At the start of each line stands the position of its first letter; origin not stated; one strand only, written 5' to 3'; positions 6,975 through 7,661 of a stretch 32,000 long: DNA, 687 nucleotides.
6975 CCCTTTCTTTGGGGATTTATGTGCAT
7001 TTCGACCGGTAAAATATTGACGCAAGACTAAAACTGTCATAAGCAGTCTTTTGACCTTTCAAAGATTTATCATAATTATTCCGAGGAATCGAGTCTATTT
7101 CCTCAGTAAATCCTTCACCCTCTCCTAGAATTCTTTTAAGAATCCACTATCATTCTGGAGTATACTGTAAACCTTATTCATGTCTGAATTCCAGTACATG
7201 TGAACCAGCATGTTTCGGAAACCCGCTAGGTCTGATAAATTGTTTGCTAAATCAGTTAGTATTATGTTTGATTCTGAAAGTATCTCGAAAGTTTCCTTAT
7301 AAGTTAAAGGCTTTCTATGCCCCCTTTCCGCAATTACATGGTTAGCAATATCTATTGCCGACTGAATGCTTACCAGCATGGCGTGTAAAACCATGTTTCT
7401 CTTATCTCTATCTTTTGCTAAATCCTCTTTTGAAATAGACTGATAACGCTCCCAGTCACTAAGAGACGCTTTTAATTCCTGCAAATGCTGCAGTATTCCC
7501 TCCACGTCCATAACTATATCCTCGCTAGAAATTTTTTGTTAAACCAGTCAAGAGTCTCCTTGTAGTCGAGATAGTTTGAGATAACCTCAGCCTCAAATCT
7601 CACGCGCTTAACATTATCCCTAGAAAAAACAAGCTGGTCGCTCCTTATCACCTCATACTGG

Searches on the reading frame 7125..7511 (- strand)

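Call 6: search_protein_families(library=pfam, proteins=[window:7125-7511:-], max_evalue=0.001)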
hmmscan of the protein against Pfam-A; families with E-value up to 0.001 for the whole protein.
window:7125-7511:- (128 aa): 1 family
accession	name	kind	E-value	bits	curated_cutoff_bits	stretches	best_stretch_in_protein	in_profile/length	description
PF01934.22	HepT-like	-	2.1e-29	102.1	23.5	1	15-128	3-116/120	Ribonuclease HepT-like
